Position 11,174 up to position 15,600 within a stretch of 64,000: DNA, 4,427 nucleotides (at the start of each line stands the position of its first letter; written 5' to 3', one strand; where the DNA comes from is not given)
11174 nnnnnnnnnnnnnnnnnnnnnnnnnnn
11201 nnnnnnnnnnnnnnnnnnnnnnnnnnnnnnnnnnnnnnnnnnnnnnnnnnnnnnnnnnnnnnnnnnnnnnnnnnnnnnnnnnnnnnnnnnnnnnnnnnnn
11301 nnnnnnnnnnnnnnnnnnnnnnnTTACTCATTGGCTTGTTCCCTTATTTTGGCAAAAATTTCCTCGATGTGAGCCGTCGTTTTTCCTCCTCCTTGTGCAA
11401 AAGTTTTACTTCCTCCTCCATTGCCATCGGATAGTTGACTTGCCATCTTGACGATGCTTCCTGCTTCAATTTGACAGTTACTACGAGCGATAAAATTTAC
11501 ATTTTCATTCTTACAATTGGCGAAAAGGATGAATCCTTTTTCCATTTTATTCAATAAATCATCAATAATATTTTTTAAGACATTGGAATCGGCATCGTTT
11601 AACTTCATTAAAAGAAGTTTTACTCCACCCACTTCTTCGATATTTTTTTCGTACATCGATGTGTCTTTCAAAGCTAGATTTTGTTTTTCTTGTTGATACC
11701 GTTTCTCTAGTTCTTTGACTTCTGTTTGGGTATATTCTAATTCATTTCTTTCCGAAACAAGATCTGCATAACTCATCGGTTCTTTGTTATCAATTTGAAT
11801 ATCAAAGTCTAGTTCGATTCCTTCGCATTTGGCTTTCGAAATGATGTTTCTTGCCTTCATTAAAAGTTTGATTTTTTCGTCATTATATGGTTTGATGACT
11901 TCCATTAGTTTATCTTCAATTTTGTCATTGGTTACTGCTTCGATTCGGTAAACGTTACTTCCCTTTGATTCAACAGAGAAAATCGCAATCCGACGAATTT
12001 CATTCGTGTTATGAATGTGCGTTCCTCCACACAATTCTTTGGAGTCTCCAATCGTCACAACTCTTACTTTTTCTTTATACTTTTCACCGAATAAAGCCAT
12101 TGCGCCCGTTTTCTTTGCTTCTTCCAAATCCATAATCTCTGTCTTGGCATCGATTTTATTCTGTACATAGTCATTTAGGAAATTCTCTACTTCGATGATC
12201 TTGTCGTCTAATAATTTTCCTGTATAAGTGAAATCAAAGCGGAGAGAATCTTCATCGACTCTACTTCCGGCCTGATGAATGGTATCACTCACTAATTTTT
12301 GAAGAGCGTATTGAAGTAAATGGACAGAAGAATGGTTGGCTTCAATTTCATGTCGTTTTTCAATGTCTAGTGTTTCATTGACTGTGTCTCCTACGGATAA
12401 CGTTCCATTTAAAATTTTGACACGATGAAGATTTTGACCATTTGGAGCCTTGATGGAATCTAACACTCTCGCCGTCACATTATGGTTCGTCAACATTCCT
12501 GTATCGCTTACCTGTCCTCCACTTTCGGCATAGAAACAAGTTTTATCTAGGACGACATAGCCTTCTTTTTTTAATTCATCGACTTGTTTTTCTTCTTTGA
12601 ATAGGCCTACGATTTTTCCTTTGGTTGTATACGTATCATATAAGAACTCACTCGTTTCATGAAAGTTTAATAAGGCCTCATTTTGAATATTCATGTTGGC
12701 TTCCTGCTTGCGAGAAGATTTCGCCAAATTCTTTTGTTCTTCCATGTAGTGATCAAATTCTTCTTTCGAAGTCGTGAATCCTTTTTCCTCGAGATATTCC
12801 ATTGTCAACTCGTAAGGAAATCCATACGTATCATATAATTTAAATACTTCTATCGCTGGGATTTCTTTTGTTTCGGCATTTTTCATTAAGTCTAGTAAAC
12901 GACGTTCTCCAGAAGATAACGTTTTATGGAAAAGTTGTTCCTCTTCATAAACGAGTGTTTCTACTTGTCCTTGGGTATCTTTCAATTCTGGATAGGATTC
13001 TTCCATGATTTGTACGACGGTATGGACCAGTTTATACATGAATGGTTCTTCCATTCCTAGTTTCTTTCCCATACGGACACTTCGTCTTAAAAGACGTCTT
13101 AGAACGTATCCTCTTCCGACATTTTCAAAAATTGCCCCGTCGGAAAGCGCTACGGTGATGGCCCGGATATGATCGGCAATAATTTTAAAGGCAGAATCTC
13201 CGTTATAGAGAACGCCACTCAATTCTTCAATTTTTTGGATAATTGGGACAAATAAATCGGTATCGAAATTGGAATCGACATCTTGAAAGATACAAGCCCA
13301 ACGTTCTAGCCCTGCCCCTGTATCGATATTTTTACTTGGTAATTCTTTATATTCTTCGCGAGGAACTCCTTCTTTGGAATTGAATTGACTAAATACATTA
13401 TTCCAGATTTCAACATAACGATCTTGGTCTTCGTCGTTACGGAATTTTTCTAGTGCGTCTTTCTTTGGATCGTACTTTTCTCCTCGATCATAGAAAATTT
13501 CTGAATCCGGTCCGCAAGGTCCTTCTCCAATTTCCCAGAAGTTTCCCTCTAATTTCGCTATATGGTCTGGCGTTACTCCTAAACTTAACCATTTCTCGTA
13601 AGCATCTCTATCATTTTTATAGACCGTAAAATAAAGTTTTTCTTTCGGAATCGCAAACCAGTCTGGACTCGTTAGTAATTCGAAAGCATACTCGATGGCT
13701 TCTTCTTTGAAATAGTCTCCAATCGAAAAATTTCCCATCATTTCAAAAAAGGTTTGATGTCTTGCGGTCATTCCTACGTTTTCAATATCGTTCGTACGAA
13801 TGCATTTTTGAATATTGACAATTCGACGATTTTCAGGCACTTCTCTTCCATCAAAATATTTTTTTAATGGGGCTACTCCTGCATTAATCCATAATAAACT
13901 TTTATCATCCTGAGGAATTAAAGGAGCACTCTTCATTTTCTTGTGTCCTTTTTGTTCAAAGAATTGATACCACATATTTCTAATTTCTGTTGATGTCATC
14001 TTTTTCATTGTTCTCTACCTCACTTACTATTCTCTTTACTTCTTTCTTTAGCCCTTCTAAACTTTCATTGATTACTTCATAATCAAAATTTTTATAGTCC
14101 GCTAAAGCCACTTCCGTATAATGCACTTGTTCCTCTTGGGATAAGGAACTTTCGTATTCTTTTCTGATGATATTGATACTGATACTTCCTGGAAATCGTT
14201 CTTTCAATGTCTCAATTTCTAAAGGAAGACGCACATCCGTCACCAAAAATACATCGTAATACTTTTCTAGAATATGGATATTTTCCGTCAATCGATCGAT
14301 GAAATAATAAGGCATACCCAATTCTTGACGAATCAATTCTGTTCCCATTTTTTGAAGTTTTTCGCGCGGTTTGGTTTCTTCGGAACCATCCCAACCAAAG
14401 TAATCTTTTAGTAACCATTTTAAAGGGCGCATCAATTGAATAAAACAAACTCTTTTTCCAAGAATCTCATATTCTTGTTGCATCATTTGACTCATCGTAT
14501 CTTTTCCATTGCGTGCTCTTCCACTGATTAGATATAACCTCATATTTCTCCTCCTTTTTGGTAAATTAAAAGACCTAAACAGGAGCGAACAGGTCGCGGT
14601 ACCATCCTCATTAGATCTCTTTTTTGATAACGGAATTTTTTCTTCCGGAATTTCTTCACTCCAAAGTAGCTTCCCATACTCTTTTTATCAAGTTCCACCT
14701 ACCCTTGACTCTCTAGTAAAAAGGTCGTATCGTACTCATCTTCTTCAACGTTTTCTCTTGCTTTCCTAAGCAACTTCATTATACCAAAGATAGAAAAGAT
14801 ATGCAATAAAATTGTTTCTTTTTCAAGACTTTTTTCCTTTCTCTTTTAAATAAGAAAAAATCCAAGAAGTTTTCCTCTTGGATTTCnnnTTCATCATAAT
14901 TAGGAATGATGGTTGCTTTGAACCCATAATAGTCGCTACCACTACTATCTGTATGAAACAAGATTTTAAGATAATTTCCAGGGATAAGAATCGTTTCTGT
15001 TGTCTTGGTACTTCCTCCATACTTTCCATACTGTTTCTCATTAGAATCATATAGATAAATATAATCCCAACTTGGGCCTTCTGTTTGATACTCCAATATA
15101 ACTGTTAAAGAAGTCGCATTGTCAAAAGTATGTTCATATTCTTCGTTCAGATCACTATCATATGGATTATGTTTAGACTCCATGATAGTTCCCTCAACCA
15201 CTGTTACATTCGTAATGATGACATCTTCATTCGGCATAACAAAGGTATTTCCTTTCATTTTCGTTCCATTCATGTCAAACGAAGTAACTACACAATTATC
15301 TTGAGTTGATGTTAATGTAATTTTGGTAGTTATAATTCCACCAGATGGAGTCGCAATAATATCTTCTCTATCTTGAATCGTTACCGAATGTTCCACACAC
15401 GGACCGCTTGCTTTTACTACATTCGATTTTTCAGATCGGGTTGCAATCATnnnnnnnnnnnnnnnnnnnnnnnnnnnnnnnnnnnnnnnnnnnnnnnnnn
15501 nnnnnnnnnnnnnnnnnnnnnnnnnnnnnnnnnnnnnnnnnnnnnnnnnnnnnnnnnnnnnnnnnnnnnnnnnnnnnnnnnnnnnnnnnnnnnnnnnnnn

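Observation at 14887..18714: Modular adhesin-like protein: VWA domain, Listeria-Bacteroides repeat, about 19 DUF285 repeats, with hyper-repetitive DNA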

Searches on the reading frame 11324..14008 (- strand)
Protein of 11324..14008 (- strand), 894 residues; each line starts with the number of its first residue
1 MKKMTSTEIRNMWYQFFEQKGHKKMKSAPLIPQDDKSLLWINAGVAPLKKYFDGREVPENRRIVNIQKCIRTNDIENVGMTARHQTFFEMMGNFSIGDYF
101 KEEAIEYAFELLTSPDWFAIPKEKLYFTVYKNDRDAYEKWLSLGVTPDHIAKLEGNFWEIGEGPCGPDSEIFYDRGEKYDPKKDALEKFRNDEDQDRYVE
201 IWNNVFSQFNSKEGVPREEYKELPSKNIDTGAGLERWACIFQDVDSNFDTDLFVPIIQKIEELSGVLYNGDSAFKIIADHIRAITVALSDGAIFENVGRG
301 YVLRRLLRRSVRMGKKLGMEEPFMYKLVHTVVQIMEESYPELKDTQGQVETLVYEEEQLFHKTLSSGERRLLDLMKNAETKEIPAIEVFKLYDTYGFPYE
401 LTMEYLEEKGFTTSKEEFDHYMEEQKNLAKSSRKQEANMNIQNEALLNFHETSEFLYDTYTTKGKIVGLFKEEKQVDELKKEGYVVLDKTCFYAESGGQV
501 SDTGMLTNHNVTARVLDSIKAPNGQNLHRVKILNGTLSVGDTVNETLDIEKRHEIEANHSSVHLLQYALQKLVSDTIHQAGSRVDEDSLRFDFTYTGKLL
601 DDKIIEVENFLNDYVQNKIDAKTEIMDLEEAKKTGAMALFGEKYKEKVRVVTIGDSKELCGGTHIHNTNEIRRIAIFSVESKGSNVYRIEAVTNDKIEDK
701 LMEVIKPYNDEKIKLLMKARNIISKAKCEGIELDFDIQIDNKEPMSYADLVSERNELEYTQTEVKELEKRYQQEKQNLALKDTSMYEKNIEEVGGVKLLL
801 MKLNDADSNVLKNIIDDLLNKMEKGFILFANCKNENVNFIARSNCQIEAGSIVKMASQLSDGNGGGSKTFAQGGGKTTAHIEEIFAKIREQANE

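Call 40: list_cluster_members(proteins=[window:11324-14008:-, window:18860-20005:-, window:20406-22598:-, P0001, P0003])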
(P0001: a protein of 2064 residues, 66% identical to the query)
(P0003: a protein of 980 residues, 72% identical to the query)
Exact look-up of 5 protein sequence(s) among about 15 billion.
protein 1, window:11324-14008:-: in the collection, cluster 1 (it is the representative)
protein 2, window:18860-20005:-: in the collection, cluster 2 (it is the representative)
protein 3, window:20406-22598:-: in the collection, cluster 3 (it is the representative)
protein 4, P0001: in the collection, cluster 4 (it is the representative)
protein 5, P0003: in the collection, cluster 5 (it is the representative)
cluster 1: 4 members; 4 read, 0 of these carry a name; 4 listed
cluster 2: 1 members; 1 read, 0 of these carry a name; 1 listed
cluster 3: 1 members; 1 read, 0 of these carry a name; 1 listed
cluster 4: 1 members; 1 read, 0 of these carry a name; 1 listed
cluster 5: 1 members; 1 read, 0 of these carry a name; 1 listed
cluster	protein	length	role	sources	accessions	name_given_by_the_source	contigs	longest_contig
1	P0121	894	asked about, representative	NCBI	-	-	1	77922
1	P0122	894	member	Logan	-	-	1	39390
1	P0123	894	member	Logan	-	-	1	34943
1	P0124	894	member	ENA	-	-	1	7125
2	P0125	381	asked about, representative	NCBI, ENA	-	-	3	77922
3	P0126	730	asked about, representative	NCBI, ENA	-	-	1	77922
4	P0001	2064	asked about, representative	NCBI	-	-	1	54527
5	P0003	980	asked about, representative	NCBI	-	-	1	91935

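Call 42: find_encoding_contigs(protein=P0122, flank=10000, max_places=4)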
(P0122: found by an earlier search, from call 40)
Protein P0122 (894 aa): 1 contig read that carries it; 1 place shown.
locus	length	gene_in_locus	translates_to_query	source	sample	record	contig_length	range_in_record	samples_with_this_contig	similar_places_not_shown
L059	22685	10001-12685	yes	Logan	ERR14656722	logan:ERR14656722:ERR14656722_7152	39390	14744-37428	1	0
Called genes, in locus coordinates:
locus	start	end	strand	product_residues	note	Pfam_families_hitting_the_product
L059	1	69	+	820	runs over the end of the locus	PF12705:PDDEXK_1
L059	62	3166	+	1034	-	PF00580:UvrD-helicase, PF01443:Viral_helicase1 (faint), PF13245:AAA_19 (weak), PF13361:UvrD_C, PF13538:UvrD_C_2 (faint)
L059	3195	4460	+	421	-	PF00919:UPF0004, PF04055:Radical_SAM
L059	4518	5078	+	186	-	-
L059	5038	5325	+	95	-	-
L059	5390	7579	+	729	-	PF23139:OB_YrrC, PF14490:HHH_RecD2, PF13086:AAA_11 (weak), PF13245:AAA_19, PF13604:AAA_30, PF01443:Viral_helicase1 (weak), PF18335:SH3_13, PF13538:UvrD_C_2, +3 more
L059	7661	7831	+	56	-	-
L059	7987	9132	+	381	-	PF01594:AI-2E_transport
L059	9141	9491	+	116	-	-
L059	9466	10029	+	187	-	PF04275:P-mevalo_kinase (faint), PF21448:DNMK (faint)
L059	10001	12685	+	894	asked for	PF01411:tRNA-synt_2c, PF07973:tRNA_SAD, PF02272:DHHA1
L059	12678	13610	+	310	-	PF06144:DNA_pol3_delta, PF21694:DNA_pol3_delta_C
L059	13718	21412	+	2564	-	PF11329:DUF3131 (faint), PF10091:Glycoamylase, PF06165:GH94_b-supersand, PF17167:Glyco_hydro_94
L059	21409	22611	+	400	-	PF00342:PGI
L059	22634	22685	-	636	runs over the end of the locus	PF03717:PBP_dimer, PF00905:Transpeptidase, PF03793:PASTA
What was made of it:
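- Closest known: PARCEL / DUF285 repeat proteins. Different: The host genus has a peptidoglycan wall and is not a wall-less mycoplasma (a PBP with PASTA domains is present in sister contig L059; call 42).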

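Call 43: find_encoding_contigs(protein=P0123, flank=10000, max_places=4)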
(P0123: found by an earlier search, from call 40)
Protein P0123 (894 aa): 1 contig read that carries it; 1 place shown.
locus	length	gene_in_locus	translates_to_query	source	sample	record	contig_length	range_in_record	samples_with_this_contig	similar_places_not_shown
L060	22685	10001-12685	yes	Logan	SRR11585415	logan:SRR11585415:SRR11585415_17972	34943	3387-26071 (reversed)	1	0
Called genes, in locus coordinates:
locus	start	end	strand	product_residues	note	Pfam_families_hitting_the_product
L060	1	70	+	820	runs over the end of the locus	PF12705:PDDEXK_1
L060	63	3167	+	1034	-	PF00580:UvrD-helicase, PF01443:Viral_helicase1 (faint), PF13245:AAA_19 (weak), PF13361:UvrD_C, PF13538:UvrD_C_2 (faint)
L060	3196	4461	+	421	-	PF00919:UPF0004, PF04055:Radical_SAM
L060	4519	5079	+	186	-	-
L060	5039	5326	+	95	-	-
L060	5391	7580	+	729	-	PF23139:OB_YrrC, PF14490:HHH_RecD2, PF13086:AAA_11 (weak), PF13245:AAA_19, PF13604:AAA_30, PF01443:Viral_helicase1 (weak), PF18335:SH3_13, PF13538:UvrD_C_2, +3 more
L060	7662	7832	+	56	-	-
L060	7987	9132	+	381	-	PF01594:AI-2E_transport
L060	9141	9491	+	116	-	-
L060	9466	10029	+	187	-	PF04275:P-mevalo_kinase (faint), PF21448:DNMK (faint)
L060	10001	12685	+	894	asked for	PF01411:tRNA-synt_2c, PF07973:tRNA_SAD, PF02272:DHHA1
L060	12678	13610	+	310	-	PF06144:DNA_pol3_delta, PF21694:DNA_pol3_delta_C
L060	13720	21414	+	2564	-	PF11329:DUF3131 (faint), PF10091:Glycoamylase, PF06165:GH94_b-supersand, PF17167:Glyco_hydro_94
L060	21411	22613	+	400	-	PF00342:PGI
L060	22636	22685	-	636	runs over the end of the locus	PF03717:PBP_dimer, PF00905:Transpeptidase, PF03793:PASTA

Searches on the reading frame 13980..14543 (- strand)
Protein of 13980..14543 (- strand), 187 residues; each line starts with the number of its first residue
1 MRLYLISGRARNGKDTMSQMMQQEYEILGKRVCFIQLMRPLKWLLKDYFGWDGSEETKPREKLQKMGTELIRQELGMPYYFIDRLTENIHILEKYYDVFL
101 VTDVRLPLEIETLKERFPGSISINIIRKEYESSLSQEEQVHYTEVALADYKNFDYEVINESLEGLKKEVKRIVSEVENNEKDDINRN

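Call 23: find_encoding_contigs(protein=window:13980-14543:-, flank=10000, max_places=10)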
Protein window:13980-14543:- (187 aa): 2 contigs read that carry it; 2 places shown.
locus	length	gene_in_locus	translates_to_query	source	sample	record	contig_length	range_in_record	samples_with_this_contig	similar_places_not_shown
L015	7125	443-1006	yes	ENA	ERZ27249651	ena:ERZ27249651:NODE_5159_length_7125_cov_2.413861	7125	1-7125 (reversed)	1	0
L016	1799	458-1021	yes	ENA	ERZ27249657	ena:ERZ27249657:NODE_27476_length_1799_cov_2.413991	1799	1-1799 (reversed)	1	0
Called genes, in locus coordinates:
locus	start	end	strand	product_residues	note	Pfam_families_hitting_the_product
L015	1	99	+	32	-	?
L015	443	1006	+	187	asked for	PF04275:P-mevalo_kinase (faint), PF21448:DNMK (faint)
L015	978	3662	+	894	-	PF01411:tRNA-synt_2c, PF07973:tRNA_SAD, PF02272:DHHA1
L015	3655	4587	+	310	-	PF06144:DNA_pol3_delta, PF21694:DNA_pol3_delta_C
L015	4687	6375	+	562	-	-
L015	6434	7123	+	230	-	?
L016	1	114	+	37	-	?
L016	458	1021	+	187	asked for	PF04275:P-mevalo_kinase (faint), PF21448:DNMK (faint)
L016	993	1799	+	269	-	?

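Call 39: search_protein_families(library=pfam, proteins=[window:13980-14543:-], max_evalue=1)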
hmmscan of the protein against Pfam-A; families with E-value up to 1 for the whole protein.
window:13980-14543:- (187 aa): 2 families
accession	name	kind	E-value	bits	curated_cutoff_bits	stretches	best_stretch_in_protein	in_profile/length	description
PF21448.3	DNMK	-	2.6e-10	40.7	27.1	2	60-166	131-230/232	Deoxynucleotide monophosphate kinase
PF04275.20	P-mevalo_kinase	-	2.4e-05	24.7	33.8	1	6-118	1-113/114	Phosphomevalonate kinase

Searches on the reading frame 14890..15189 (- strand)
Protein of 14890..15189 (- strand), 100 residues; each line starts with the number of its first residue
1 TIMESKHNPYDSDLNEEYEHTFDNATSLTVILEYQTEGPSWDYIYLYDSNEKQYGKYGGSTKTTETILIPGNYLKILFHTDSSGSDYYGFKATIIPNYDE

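Call 80: search_solved_structures(query=A4, max_evalue=1, show_alignments=1)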
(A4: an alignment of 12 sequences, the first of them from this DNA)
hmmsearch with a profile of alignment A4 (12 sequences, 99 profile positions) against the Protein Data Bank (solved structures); distinct sequences matched with E-value up to 1: 0.
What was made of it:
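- On CUB domain (PF00431): A profile search against PDB sequences finds nothing (call 80).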

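Call 81: search_protein_families(library=pfam, alignment_id=A4, max_evalue=0.1)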
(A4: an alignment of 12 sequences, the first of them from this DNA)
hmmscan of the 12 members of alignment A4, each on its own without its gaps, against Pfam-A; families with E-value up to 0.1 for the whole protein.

A. member 1, seq(100 aa): 1 family
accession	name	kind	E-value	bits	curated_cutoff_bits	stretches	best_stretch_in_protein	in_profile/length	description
PF00431.26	CUB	-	0.00063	20.5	21.4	1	38-93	53-109/110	CUB domain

B. families by the number of members that match (of 12 scanned): 3 families
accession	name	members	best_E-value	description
PF00431.26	CUB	7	4.6e-06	CUB domain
PF05345.18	He_PIG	1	8.7e-05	Putative Ig domain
PF18897.5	Gp3-like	1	0.017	Recombination directionality factor-like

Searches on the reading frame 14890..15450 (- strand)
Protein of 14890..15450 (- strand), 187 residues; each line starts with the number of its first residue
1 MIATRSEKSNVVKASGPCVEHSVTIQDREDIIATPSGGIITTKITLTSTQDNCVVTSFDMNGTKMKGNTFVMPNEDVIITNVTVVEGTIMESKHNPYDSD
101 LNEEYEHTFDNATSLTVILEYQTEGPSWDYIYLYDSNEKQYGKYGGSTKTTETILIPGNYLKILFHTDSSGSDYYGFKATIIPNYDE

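Call 39: search_protein_families(library=pfam, proteins=[window:14890-15450:-], max_evalue=1)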
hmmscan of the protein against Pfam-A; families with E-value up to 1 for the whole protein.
window:14890-15450:- (187 aa): 2 families
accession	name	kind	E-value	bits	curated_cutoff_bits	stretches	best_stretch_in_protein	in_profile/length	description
PF00431.26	CUB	-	0.0013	19.5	21.4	1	125-180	53-109/110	CUB domain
PF25599.1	Ephrin_CRD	-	0.022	15.2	27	1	4-26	15-35/59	Ephrin cysteine rich domain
